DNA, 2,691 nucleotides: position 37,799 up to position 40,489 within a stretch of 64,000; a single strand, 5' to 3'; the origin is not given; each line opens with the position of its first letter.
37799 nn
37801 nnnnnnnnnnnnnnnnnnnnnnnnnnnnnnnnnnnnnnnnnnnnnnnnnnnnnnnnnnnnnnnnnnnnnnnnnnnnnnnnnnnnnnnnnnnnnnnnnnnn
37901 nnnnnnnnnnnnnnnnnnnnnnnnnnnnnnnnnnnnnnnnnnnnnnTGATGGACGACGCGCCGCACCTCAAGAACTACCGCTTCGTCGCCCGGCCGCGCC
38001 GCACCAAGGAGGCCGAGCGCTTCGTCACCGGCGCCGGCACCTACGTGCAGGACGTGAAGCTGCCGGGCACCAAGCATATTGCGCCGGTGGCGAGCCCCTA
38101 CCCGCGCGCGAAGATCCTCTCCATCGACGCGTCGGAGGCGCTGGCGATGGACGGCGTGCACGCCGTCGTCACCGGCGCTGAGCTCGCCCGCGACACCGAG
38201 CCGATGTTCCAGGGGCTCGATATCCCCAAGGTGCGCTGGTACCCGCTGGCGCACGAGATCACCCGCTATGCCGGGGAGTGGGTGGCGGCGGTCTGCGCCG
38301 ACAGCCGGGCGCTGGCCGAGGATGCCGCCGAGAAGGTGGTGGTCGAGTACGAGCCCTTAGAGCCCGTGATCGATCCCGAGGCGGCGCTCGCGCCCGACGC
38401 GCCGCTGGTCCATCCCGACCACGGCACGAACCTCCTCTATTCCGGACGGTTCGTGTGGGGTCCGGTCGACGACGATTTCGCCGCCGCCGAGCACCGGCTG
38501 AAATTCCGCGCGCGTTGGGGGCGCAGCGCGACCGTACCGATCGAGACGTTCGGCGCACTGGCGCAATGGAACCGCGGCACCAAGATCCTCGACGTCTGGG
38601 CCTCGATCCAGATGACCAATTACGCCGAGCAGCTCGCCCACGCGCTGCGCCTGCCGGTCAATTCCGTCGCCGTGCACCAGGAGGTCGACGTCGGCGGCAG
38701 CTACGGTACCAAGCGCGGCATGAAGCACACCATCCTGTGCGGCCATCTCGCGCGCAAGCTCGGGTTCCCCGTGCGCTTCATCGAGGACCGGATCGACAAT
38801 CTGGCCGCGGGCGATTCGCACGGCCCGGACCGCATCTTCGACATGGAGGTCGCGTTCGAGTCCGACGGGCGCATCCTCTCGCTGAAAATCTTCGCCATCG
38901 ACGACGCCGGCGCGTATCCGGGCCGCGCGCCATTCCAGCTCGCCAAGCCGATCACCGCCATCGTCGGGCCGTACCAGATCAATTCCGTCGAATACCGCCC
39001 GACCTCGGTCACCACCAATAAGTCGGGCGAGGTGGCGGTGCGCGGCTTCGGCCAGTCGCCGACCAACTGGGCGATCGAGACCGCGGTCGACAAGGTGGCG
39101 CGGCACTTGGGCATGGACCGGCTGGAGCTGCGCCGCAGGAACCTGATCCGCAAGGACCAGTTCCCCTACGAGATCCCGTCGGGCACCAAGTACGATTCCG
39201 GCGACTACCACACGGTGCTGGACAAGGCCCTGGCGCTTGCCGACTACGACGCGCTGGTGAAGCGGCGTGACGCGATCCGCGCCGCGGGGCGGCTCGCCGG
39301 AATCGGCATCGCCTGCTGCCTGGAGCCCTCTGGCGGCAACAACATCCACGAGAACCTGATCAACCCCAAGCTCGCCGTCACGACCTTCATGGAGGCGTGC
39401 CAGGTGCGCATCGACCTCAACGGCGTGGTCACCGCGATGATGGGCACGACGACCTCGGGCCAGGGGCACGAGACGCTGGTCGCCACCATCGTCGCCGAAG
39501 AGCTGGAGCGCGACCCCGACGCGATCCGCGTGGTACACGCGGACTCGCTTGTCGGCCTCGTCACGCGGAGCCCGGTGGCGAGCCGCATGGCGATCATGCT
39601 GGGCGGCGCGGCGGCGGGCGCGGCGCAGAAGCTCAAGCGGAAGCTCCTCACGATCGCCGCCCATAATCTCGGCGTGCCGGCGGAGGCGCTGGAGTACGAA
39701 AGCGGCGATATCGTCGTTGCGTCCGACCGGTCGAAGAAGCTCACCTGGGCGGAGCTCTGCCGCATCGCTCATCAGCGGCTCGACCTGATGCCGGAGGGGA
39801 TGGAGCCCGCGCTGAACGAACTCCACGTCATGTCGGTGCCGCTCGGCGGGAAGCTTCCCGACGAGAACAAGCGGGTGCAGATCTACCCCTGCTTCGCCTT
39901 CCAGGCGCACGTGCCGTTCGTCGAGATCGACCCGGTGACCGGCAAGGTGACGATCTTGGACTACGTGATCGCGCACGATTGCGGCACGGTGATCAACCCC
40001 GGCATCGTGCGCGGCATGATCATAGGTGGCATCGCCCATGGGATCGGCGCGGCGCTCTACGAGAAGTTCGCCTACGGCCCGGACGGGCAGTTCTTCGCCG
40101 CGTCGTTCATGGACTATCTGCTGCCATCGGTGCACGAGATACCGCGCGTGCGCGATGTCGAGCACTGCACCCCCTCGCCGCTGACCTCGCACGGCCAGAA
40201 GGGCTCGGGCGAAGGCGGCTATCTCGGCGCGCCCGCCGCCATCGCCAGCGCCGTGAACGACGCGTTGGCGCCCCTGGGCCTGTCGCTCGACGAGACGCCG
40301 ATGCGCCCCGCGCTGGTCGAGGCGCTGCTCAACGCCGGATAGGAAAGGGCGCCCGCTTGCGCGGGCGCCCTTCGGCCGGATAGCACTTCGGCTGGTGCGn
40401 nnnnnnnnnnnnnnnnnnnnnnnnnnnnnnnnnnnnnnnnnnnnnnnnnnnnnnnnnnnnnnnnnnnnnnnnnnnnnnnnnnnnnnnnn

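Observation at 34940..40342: Translationally coupled UbiD-like decarboxylase + CoxM/CoxS/CoxL-type molybdenum hydroxylase four-gene operon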

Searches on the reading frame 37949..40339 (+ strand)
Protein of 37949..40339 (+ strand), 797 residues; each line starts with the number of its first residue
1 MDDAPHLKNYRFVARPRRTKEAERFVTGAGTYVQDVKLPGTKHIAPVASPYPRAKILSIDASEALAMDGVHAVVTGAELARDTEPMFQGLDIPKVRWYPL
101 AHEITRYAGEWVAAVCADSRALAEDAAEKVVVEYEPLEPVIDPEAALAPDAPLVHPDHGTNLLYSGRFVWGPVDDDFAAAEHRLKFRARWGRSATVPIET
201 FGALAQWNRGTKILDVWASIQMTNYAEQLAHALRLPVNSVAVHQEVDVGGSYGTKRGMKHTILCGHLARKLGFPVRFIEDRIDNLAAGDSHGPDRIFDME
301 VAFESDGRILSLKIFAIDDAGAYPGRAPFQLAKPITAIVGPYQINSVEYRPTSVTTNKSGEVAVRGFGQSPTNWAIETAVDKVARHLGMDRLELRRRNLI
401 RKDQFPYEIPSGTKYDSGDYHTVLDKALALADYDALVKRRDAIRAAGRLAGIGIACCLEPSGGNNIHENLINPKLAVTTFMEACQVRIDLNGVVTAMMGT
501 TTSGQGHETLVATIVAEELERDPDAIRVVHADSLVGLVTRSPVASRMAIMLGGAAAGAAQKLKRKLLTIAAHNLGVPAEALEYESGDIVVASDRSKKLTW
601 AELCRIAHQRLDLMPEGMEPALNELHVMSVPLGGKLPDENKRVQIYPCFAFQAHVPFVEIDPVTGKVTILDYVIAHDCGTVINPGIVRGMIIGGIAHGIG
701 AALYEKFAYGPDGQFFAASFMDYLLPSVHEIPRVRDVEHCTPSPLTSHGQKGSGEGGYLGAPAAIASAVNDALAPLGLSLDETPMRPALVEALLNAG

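Call 8: search_protein_families(library=pfam, proteins=[window:37949-40339:+])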
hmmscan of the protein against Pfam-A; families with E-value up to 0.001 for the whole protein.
window:37949-40339:+ (797 aa): 3 families
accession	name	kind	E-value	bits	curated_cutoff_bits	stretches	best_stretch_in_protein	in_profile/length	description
PF20256.3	MoCoBD_2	-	3.1e-71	240.6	27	1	426-732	1-283/283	Molybdopterin cofactor-binding domain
PF02738.23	MoCoBD_1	-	8.7e-57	192.4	27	1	154-399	1-244/244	Molybdopterin cofactor-binding domain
PF01315.27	Ald_Xan_dh_C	-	2.6e-26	92.5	31.3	1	27-138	1-110/110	Aldehyde oxidase and xanthine dehydrogenase, a/b hammerhead domain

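Call 9: search_protein_families(library=ncbifam, proteins=[window:37949-40339:+])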
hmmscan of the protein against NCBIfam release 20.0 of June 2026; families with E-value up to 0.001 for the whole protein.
window:37949-40339:+ (797 aa): 13 families
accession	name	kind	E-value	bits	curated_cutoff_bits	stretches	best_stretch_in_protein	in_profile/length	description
NF040766.1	CODH_aero_grp5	exception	1.6e-142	476.4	950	1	12-788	4-779/785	aerobic carbon-monoxide dehydrogenase large subunit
NF041018.1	glyceraldDH_alpha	equivalog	1.7e-132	443.4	790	1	13-787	3-737/741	glyceraldehyde dehydrogenase subunit alpha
TIGR02416.1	CO_dehy_Mo_lg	equivalog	1e-127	427.3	991.15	1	22-786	2-763/770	aerobic carbon-monoxide dehydrogenase large subunit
TIGR03194.1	4hydrxCoA_A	equivalog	1.5e-102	344.4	994.55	1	26-790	10-742/746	4-hydroxybenzoyl-CoA reductase subunit alpha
TIGR03196.1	pucD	equivalog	2.2e-91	307.4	783.65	1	13-787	3-751/763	xanthine dehydrogenase subunit D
NF043082.1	XdhA_XDHase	equivalog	1.2e-84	284.9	780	1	20-790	8-748/758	xanthine dehydrogenase subunit XdhA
NF007426.0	PRK09970.1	equivalog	4.8e-79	266.3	916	1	20-790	13-751/761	xanthine dehydrogenase molybdenum-binding subunit XdhA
TIGR02965.1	xanthine_xdhB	equivalog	1e-64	219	849.5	1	14-778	2-734/758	xanthine dehydrogenase molybdopterin binding subunit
NF045668.1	pterin_aldehy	equivalog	1.3e-62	212.1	1100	2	22-562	184-714/905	molybdopterin-dependent aldehyde oxidoreductase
TIGR03311.1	Se_dep_XDH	equivalog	1.1e-60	205.7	830.45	2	21-600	170-712/848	selenium-dependent xanthine dehydrogenase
TIGR03313.1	Se_sel_red_Mo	hypoth_equivalog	1e-42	145.9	1101.9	3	171-589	362-768/951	molybdopterin-dependent oxidoreductase Mo/Fe-S-binding subunit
NF041671.1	peri_hyde_PaoC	equivalog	8.1e-42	143.5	1180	2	9-599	14-561/735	aldehyde oxidoreductase molybdenum-binding subunit PaoC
TIGR02969.1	mam_aldehyde_ox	subfamily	2.2e-38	131.5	1912.3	2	24-571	587-1107/1330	aldehyde oxidase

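Call 13: search_solved_structures(query=window:37949-40339:+, max_evalue=1e-20)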
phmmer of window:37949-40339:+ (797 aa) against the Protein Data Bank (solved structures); distinct sequences matched with E-value up to 1e-20: 21.
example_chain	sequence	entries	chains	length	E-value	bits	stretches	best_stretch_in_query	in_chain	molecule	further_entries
8uem_A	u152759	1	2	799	3.7e-113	382.3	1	19-790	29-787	Carbon monoxide dehydrogenase (Large chain), CoxL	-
1t3q_B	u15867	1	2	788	2.1e-109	369.9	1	20-789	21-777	quinoline 2-oxidoreductase large subunit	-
1ffu_B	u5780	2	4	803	4.1e-100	339.2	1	16-781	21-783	CUTL, MOLYBDOPROTEIN OF CARBON MONOXIDE DEHYDROGENASE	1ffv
7dqx_A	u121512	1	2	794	2.6e-93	316.7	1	19-789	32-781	6-hydroxypseudooxynicotine dehydrogenase complex subunit gamma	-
1n5w_B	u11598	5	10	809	1.3e-89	304.4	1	16-777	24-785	Carbon monoxide dehydrogenase large chain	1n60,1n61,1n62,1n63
1zxi_B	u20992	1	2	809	1.6e-89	304.1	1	16-777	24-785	Carbon monoxide dehydrogenase large chain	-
4zoh_A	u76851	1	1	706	1.4e-68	234.9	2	83-439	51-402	Putative oxidoreductase molybdopterin-binding subunit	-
1rm6_A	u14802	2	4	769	9.1e-62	212.4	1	24-796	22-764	4-hydroxybenzoyl-CoA reductase alpha subunit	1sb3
3zyv_A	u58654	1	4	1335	1.4e-39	139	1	14-401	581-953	AOX3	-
28mb_A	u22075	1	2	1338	2.2e-35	125.1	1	24-409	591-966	Aldehyde oxidase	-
4uhw_A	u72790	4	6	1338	2.2e-35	125.1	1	24-409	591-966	ALDEHYDE OXIDASE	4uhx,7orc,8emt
7opn_A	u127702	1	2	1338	3e-35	124.6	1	24-409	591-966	Aldehyde oxidase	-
5epg_A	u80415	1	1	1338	5.4e-35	123.8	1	24-409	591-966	Aldehyde oxidase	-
6q6q_A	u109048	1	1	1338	2.4e-34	121.7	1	24-409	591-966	Aldehyde oxidase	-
1sij_A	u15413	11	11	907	3.9e-33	117.7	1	24-456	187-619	Aldehyde oxidoreductase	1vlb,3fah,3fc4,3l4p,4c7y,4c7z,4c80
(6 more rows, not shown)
